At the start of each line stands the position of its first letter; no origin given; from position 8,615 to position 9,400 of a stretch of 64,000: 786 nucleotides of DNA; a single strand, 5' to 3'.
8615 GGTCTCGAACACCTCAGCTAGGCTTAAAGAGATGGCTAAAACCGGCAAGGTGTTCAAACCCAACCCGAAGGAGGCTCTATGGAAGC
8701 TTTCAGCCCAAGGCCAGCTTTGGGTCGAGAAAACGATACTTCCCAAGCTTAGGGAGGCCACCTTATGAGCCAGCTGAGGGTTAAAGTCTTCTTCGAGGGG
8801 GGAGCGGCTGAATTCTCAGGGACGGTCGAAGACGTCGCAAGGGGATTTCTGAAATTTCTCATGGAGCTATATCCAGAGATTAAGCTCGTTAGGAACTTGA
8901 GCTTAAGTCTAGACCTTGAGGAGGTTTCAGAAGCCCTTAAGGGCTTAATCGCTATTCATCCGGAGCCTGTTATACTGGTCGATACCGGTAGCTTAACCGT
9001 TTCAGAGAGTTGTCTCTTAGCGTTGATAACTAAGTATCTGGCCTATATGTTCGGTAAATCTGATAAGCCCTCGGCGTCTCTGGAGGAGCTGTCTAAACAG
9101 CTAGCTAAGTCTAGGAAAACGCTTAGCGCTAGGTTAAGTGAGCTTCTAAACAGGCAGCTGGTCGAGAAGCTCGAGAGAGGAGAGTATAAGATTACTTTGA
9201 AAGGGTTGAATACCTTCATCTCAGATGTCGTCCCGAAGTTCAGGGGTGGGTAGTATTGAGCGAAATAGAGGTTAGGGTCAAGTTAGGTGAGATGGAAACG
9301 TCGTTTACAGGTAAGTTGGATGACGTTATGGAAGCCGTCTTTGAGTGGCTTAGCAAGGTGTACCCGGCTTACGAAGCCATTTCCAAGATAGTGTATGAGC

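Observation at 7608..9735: Tandem array of four paralogous small proteins (N-terminal strand motif + C-terminal winged helix) with translationally coupled starts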

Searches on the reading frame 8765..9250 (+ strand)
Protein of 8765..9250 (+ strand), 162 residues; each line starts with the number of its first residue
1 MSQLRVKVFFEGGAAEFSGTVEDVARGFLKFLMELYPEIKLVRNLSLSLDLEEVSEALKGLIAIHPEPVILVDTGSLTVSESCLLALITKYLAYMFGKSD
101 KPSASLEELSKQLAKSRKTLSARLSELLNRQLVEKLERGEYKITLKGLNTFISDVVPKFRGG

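Call 3: search_protein_families(library=pfam, proteins=[window:8765-9250:+], max_evalue=1)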
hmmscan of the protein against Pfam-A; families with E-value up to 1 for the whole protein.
window:8765-9250:+ (162 aa): 8 families
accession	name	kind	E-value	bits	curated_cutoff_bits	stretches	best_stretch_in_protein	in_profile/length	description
PF25213.1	HVO_A0261_N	-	0.00094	19.5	35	1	104-147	25-67/86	HVO_A0261 N-terminal domain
PF13412.12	HTH_24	-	0.004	17.1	21.9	1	100-133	14-47/48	Winged helix-turn-helix DNA-binding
PF25212.1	HVO_A0114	-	0.02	15.1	27.6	1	101-142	34-75/84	HVO_A0114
PF13545.12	HTH_Crp_2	-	0.029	14.8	27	1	103-144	22-60/70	Crp-like helix-turn-helix domain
PF08280.17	HTH_Mga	-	0.056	13.9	23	1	101-127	17-43/59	M protein trans-acting positive regulator (MGA) HTH domain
PF14947.12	HTH_45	-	0.067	13.7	25.5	1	118-150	34-65/77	Winged helix-turn-helix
PF14338.12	Mrr_N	-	0.12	13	29.5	1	91-150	26-84/87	Mrr N-terminal domain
PF06148.17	COG2_N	-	0.21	12.1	24.3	1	103-132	25-54/75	COG2 N-terminal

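Call 13: find_encoding_contigs(protein=window:8765-9250:+, flank=10000, max_places=6)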
Protein window:8765-9250:+ (162 aa): 6 contigs read that carry it; 5 places shown.
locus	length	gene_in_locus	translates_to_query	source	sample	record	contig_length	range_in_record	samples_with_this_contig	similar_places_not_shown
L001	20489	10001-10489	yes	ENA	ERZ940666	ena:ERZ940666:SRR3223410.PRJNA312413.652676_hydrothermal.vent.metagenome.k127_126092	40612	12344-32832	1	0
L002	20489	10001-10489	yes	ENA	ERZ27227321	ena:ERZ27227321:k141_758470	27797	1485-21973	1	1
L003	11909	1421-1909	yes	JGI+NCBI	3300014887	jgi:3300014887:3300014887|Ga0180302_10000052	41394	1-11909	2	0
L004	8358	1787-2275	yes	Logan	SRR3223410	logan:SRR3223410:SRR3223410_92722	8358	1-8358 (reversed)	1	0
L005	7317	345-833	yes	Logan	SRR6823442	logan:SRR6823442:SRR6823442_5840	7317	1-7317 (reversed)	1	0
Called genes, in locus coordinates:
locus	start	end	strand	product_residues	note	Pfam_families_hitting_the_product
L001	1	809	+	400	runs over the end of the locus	PF07728:AAA_5 (weak)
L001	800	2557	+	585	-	-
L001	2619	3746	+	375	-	PF02746:MR_MLE_N, PF13378:MR_MLE_C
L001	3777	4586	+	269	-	PF00795:CN_hydrolase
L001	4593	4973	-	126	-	-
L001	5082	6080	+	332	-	PF01408:GFO_IDH_MocA, PF02894:GFO_IDH_MocA_C, PF08635:ox_reductase_C (weak), PF22725:GFO_IDH_MocA_C3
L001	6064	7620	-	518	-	PF01580:FtsK_SpoIIIE (weak), PF01935:DUF87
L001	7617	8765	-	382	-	PF09376:NurA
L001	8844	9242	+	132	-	-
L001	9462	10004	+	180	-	-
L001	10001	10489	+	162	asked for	-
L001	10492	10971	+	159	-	-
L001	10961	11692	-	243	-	-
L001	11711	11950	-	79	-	PF09889:DUF2116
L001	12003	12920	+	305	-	-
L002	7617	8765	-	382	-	PF09376:NurA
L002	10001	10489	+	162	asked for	-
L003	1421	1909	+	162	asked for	-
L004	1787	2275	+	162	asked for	-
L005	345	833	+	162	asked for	-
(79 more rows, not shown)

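Call 27: search_protein_families(library=ncbifam, proteins=[window:8765-9250:+], max_evalue=1)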
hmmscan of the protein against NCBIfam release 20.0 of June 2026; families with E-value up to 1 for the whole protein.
window:8765-9250:+ (162 aa): 5 families
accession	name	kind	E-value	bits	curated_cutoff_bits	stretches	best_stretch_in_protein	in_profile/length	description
TIGR01884.1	cas_HTH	subfamily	0.00066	19.1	60.2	1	104-142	157-196/202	CRISPR-associated CARF protein Csa3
NF053660.1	ORF80_fam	equivalog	0.007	16.2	95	1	99-134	12-47/70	ORF80 family leucine zipper DNA-binding protein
NF053610.1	Sso10a_fam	subfamily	0.057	13.5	60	1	120-149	34-62/64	Sso10a family chromatin protein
NF040939.2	trans_reg_lrs14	equivalog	0.064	13.3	90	1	103-139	36-72/103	Lrs14 family HTH-type transcriptional regulator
NF041655.1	MM0924_fam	subfamily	0.11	12.1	45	1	5-30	12-36/57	MM0924 family protein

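Call 28: search_protein_families(library=padloc, proteins=[window:8765-9250:+], max_evalue=1)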
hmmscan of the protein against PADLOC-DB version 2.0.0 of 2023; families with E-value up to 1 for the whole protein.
window:8765-9250:+ (162 aa): 15 families
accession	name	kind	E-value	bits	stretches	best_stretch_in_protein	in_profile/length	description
PDLC01879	CARF3--CARF_TM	-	1e-05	23.3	1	84-150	161-216/222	-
PDLC01434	CasR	-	2.7e-05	22.1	1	101-143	139-181/191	"CAS-I,CAS-II,CAS-III,CAS-IV,CAS-V,CAS-VI; associated_signaling"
PDLC01268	CasR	-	0.00076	17.5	1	103-143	137-176/179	"CAS-I,CAS-II,CAS-III,CAS-IV,CAS-V,CAS-VI; associated_signaling"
PDLC02267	AbiEi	-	0.001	16.6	1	96-144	13-61/252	AbiEi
PDLC02235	AbiEi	-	0.0021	15.7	1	110-151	29-68/240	AbiEi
PDLC01044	Csa3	-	0.0026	15.7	1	100-148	146-191/194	Type I-A associated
PDLC01850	CARF3--CARF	-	0.0028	15.6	1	100-148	156-205/209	-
PDLC04796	PDC-S02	-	0.0068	13.4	1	114-149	170-204/390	-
PDLC02976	WH_III-A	-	0.0083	14.8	1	95-150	10-63/104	-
PDLC01875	CARF3--CARF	-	0.01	13.6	1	99-148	156-208/219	-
PDLC01848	CARF3--CARF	-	0.013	13.2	1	104-147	150-189/197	-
PDLC02925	HTH_IX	-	0.015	13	1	105-150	167-218/240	-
PDLC01858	CARF3--CARF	-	0.018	12.9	1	103-142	157-196/204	-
PDLC01438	Csa3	-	0.034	12.2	1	82-144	148-202/305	"CAS-I,CAS-II,CAS-III,CAS-IV,CAS-V,CAS-VI; associated_signaling"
PDLC01852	CARF3--CARF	-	0.039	11.9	1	102-142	156-196/208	-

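Call 32: predict_structure(alignment_id=A2)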
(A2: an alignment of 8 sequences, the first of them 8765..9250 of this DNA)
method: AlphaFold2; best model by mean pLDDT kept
length: 162 residues; sequences in the alignment: 8
mean_pLDDT: 71.5   pTM: 0.60
mean pLDDT of the five models: 71.5, 69.2, 63.8, 61.2, 61.0
residues with pLDDT >= 90: 18; 70-90: 77; 50-70: 50; < 50: 17
segments of 3 or more residues with pLDDT < 50: 38-49, 66-68
pLDDT, mean of each block of 10 residues (from residue 1): 64 70 69 59 40 61 54 69 83 75 87 85 92 89 82 71 49
secondary structure, 60 per line:
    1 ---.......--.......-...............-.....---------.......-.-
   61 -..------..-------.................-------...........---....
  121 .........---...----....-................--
elements in order: E4-10 E13-19 H21-35 H37-41 H51-57 H79-95 E103-105 H106-113 H117-129 E133-135 E140-143 H145-160

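Call 33: search_protein_representatives(alignment_id=A2)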
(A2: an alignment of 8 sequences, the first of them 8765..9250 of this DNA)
Query: 8 sequences, 160 profile positions. Proteins with E-value up to 0.001 (for the whole library): 348; up to 1e-10: 132; up to 1e-30: 11. The best 150 are listed.
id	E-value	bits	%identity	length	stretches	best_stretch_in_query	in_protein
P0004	3.1e-73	261.6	-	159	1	1-159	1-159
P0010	5.8e-53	195.7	-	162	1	1-159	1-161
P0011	9.2e-41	156.0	-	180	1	3-159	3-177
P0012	1.8e-36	142.0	-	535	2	31-148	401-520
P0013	3.9e-34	134.5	-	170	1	1-159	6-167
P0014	3.0e-33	131.6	-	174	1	3-159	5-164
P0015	6.1e-33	130.6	-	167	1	3-150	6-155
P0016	6.4e-33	130.5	-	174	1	3-158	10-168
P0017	1.2e-32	129.7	-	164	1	1-151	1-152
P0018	2.5e-32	128.6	-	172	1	3-159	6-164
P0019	2.6e-31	125.3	-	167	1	3-159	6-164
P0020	1.1e-30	123.3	-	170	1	3-159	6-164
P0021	2.7e-30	122.0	-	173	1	3-159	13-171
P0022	5.9e-30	120.9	-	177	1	3-159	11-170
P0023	2.0e-29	119.2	-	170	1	2-150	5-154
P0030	1.2e-28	116.7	-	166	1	2-159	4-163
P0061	5.9e-22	94.9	-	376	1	4-159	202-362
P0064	1.4e-21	93.7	-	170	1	1-151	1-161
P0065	2.1e-21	93.1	-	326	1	4-158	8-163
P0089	8.4e-18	81.4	-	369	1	8-158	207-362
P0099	6.6e-16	75.2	-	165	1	1-153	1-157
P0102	2.0e-15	73.7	-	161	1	1-150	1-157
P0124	1.5e-12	64.3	-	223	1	3-150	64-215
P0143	1.4e-10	57.9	-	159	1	1-159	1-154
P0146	2.6e-10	57.0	-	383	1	50-153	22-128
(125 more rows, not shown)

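Call 44: find_encoding_contigs(protein=P0013, flank=8000, max_places=3)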
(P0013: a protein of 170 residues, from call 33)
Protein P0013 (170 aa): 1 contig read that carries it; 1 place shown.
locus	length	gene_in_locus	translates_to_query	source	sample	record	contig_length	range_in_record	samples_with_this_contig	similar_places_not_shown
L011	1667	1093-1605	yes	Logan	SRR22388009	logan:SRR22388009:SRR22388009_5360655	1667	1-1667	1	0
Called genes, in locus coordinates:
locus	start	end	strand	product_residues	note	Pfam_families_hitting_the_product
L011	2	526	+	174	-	?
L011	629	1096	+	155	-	-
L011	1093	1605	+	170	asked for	-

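Call 46: find_related_loci(query=A5, collection=genome_contigs, flank=8000)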
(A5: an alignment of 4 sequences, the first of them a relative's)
Query A5 (170 aa) in genome_contigs; peptide patterns used: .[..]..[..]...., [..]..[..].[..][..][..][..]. (x = any residue, [..] = any of these).
131 stretches matched a pattern; 51 encode a relative of the query (tblastn E <= 1e-3); 51 distinct loci.
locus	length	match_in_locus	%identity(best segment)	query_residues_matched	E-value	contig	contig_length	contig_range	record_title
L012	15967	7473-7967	65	9-170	2e-69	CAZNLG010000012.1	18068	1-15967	MAG TPA_asm: uncultured Candidatus Bathyarchaeia archaeon isolate binchicken_co184_645 genome assembly, contig: NODE_539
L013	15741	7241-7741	53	4-169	2e-53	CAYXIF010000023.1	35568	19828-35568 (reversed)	MAG TPA_asm: uncultured Candidatus Bathyarchaeia archaeon isolate binchicken_co124_354 genome assembly, contig: NODE_367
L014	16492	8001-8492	54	7-169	1e-51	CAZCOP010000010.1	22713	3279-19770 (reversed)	MAG TPA_asm: uncultured Candidatus Bathyarchaeia archaeon isolate binchicken_co80_110 genome assembly, contig: NODE_486_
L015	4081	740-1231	54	7-169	8e-52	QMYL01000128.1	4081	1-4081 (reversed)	MAG: Candidatus Bathyarchaeota archaeon isolate B17_G17 B17_Guay17_scaffold_12913, whole genome shotgun sequence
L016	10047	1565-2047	53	9-168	6e-52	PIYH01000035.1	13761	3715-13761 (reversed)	MAG: Candidatus Bathyarchaeota archaeon isolate M10_bin190 bin1904_scaffold3021, whole genome shotgun sequence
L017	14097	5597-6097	55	1-167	4e-51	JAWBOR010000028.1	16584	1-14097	MAG: Candidatus Bathyarchaeia archaeon isolate HHBFW-2_201803_bins_227 HHBFW-2_201803_bins_227_scaffold_28, whole genome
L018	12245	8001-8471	53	12-167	1e-50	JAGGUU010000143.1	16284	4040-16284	MAG: Candidatus Bathyarchaeota archaeon isolate AUK082 PB_MBMC_036_c_000000000071, whole genome shotgun sequence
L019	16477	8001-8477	52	9-166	2e-49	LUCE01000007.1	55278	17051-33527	MAG: Candidatus Bathyarchaeota archaeon B26-2 scaffold190, whole genome shotgun sequence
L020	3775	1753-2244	49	2-166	1e-49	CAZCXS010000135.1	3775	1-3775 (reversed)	MAG TPA_asm: uncultured Candidatus Bathyarchaeia archaeon isolate binchicken_co6_464 genome assembly, contig: NODE_33953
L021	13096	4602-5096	48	3-166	2e-49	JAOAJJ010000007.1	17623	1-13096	MAG: Candidatus Bathyarchaeota archaeon isolate SKW196 NODE_7_length_17660_cov_2.871865, whole genome shotgun sequence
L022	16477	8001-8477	53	8-166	2e-49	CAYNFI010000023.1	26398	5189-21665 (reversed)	MAG TPA_asm: uncultured Candidatus Bathyarchaeia archaeon isolate binchicken_co318_43 genome assembly, contig: NODE_716_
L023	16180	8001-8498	50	1-166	8e-49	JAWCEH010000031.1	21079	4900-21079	MAG: Candidatus Bathyarchaeia archaeon isolate JZ-1_201912_bins_83 JZ-1_201912_bins_83_scaffold_31, whole genome shotgun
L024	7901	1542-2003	53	14-166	5e-49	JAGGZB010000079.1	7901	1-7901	MAG: Candidatus Bathyarchaeota archaeon isolate AUK193 PB_MBMC_147_c_000000000048, whole genome shotgun sequence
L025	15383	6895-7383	50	5-166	1e-48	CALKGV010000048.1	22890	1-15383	MAG: uncultured archaeon isolate S1_Bin_METABAT__95 genome assembly, contig: c_000000070738, whole genome shotgun sequen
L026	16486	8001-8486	49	9-169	1e-48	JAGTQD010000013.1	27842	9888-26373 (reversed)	MAG: Candidatus Bathyarchaeota archaeon isolate JZ_bin_36.1 JZ_bin_36.1_NODE_13, whole genome shotgun sequence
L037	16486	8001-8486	54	8-169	3e-47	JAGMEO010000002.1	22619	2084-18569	MAG: Candidatus Bathyarchaeota archaeon isolate RS_19_18 ZL565.bin.18.fa_2, whole genome shotgun sequence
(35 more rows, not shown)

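Call 51: search_protein_families(library=pfam, proteins=[L017:1472-2827:+, L017:2836-4734:+, L017:4756-5472:-, L017:6658-7197:-, L017:7776-8870:+, L017:8870-10345:+, L023:9111-10301:+, L023:10258-10725:+, L037:6267-7331:+, L037:12210-13064:+], max_evalue=0.01)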
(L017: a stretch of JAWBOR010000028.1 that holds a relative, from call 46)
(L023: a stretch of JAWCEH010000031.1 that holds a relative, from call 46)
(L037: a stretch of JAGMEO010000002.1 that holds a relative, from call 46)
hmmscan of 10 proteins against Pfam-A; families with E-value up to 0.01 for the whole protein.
L017:1472-2827:+ (452 aa): 3 families
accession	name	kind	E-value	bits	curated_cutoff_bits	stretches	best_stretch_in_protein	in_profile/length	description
PF00710.25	Asparaginase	-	1.1e-62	211.4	22.5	1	97-288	1-187/193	Asparaginase, N-terminal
PF17763.6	Asparaginase_C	-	7.9e-35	119.7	34.6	1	311-423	1-113/114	Glutaminase/Asparaginase C-terminal domain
PF18195.6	GatD_N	-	4.4e-19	68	25.7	1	21-73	1-52/54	GatD N-terminal domain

L017:2836-4734:+ (633 aa): 4 families
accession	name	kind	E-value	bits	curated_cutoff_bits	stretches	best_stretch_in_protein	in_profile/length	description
PF02934.20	GatB_N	-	1.8e-56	191.8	23.4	1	11-448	2-277/277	GatB/GatE catalytic domain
PF02637.23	GatB_Yqey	-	2.3e-26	92.9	27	1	487-628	2-148/148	GatB domain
PF02938.19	GAD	-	8.4e-17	61.6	23.4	1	298-392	1-95/95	GAD domain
PF09424.15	YqeY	-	0.0087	16.6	27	1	571-628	90-143/143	Yqey-like protein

L017:4756-5472:- (238 aa): 0 families

L017:6658-7197:- (179 aa): 1 family
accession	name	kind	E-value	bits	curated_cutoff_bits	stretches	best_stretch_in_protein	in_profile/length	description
PF04463.17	2-thiour_desulf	-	0.00016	22.2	34.7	1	10-152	1-135/141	2-thiouracil desulfurase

L017:7776-8870:+ (365 aa): 1 family
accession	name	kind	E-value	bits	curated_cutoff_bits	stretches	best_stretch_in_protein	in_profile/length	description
PF09376.16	NurA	-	0.00012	22.1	21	1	89-320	2-249/254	NurA domain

L017:8870-10345:+ (492 aa): 6 families
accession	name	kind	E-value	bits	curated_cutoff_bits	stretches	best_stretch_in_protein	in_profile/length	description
PF01935.23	DUF87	-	2.1e-16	61.1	23.2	1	151-352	14-219/220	Helicase HerA, central domain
PF13401.12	AAA_22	-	0.0016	19.2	27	0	164-202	9-47/130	AAA domain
PF10609.15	ParA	-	0.0035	17.2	27.1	1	161-197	5-41/246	NUBPL iron-transfer P-loop NTPase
PF20720.3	nSTAND3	-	0.0036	17.4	27.2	0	163-195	20-52/155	Novel STAND NTPase 3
PF19044.6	P-loop_TraG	-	0.0046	16.1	25.8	1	162-216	31-85/413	TraG P-loop domain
PF10412.15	TrwB_AAD_bind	-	0.0091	15.4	20.5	0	164-202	19-57/387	Type IV secretion-system coupling protein DNA-binding domain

L023:9111-10301:+ (397 aa): 5 families
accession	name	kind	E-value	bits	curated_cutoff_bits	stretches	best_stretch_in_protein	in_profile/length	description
PF22691.2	Thiolase_C_1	-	9.2e-48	162.1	28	1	254-395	4-143/144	Thiolase C-terminal domain-like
PF00108.29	Thiolase_N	-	7.1e-24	85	26.4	1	16-233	3-258/260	Thiolase, N-terminal domain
PF02803.24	Thiolase_C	-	8.1e-10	38.8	27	1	273-378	26-113/123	Thiolase, C-terminal domain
PF00109.32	ketoacyl-synt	-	1.2e-05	25.5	20.8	1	88-142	166-220/252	Beta-ketoacyl synthase, N-terminal domain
PF02801.28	Ketoacyl-synt_C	-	0.0015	18.9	20.8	0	267-296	23-52/119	Beta-ketoacyl synthase, C-terminal domain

L023:10258-10725:+ (156 aa): 2 families
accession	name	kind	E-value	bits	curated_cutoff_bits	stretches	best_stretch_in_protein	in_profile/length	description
PF01796.24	OB_ChsH2_C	-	1.4e-17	63.8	27.1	1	67-131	1-65/65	ChsH2, C-terminal OB-fold domain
PF12172.15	zf-ChsH2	-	1.7e-10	40.9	23.2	1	35-65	6-36/37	ChsH2, rubredoxin-like zinc ribbon domain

L037:6267-7331:+ (355 aa): 2 families
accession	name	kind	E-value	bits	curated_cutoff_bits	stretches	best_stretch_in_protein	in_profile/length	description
PF13207.12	AAA_17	-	1.2e-10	42.3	27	1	6-132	1-121/136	AAA domain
PF05014.21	Nuc_deoxyrib_tr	-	0.0018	18.8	28.8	1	267-323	42-98/117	Nucleoside 2-deoxyribosyltransferase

L037:12210-13064:+ (285 aa): 1 family
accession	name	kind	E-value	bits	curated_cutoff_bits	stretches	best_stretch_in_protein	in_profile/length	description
PF01261.30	AP_endonuc_2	-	1.7e-47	162.7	31.1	1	22-268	1-233/249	Xylose isomerase-like TIM barrel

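Call 57: list_cluster_members(proteins=[P0012, P0061, P0065, P0089, P0099, P0102, P0064, P0143, P0030, P0017])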
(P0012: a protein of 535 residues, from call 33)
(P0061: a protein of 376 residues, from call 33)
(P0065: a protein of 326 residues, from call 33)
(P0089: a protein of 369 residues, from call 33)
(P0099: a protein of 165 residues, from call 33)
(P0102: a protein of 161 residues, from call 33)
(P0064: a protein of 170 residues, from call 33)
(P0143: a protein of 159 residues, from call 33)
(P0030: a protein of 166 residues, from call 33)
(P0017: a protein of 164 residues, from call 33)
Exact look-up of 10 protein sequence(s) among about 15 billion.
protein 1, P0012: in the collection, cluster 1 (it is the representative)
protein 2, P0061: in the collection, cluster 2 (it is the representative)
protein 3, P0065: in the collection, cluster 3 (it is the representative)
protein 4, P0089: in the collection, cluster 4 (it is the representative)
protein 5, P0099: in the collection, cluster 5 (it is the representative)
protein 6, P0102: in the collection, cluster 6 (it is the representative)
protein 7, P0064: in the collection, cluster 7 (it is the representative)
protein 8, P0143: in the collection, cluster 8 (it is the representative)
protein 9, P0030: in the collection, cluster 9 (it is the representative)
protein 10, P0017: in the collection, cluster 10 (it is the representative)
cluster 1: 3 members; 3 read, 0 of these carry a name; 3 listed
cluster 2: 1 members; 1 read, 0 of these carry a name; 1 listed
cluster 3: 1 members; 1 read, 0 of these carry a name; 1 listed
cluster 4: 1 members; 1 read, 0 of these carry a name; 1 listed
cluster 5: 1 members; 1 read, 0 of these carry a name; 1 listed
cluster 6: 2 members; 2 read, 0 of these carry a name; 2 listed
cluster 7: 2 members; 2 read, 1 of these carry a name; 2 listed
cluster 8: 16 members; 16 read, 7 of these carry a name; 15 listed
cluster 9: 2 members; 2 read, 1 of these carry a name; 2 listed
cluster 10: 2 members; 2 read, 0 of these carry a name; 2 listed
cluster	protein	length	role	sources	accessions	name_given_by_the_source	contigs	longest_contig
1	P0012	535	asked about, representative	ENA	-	-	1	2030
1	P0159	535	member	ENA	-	-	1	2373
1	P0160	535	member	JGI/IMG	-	-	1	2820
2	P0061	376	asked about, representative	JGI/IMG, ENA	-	-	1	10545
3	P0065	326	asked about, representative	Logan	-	-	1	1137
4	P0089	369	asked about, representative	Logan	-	-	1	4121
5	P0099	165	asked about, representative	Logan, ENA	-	-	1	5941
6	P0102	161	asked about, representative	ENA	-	-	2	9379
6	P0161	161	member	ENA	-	-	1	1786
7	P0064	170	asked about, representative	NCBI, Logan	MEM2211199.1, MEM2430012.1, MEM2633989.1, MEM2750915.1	MAG: winged helix-turn-helix transcriptional regulator [Nitrososphaerales archaeon]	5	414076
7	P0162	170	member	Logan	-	-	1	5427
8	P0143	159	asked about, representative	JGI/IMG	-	hypothetical protein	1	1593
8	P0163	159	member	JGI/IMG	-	hypothetical protein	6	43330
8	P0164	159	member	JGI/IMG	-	hypothetical protein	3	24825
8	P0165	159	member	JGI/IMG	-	hypothetical protein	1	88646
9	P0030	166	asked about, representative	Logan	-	-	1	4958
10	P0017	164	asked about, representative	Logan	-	-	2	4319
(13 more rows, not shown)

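Call 58: find_encoding_contigs(protein=P0064, flank=8000, max_places=2)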
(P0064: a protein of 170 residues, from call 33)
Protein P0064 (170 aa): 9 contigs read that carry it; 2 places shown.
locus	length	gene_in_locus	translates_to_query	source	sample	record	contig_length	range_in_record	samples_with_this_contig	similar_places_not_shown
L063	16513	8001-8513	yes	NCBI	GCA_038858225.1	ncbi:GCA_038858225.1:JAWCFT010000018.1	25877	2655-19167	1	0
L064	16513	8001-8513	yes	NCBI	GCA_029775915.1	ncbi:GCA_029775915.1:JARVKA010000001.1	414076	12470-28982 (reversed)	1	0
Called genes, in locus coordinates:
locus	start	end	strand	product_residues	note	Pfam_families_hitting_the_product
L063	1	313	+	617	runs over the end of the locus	PF06808:DctM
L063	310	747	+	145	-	-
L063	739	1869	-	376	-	PF00180:Iso_dh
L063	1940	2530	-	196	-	PF02775:TPP_enzyme_C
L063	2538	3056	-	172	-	PF02776:TPP_enzyme_N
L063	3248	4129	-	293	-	-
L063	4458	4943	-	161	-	PF01472:PUA, PF26292:PUA_elF2D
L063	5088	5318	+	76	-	PF01423:LSM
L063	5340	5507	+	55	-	PF01907:Ribosomal_L37e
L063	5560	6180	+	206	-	-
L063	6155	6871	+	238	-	PF06026:Rib_5-P_isom_A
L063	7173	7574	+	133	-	PF05168:HEPN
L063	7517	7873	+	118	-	PF22600:MTPAP-like_central (weak), PF01909:NTP_transf_2, PF18765:Polbeta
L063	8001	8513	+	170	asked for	PF13412:HTH_24 (weak)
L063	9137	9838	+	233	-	PF05116:S6PP (faint), PF08282:Hydrolase_3, PF00702:Hydrolase (weak)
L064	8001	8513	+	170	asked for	PF13412:HTH_24 (weak)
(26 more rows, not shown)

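Call 59: find_encoding_contigs(protein=P0061, flank=8000, max_places=2)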
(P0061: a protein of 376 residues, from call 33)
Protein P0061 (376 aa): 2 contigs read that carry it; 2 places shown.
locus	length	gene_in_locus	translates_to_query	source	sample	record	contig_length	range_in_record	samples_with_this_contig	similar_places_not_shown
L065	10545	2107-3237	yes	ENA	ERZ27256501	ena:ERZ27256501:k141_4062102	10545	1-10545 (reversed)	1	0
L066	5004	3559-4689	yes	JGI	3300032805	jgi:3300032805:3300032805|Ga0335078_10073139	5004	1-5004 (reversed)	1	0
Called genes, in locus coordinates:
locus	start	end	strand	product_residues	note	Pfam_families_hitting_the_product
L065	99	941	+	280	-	PF00561:Abhydrolase_1, PF12697:Abhydrolase_6, PF12146:Hydrolase_4, PF00561:Abhydrolase_1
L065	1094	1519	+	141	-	-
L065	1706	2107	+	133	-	-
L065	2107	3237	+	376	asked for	-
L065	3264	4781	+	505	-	PF04851:ResIII, PF16203:ERCC3_RAD25_C, PF00271:Helicase_C (weak)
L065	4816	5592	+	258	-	-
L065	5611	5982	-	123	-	-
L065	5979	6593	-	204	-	-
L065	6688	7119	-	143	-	-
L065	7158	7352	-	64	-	-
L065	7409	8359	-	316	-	-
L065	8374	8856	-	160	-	-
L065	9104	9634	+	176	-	-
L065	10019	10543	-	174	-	?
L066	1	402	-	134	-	?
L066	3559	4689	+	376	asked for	-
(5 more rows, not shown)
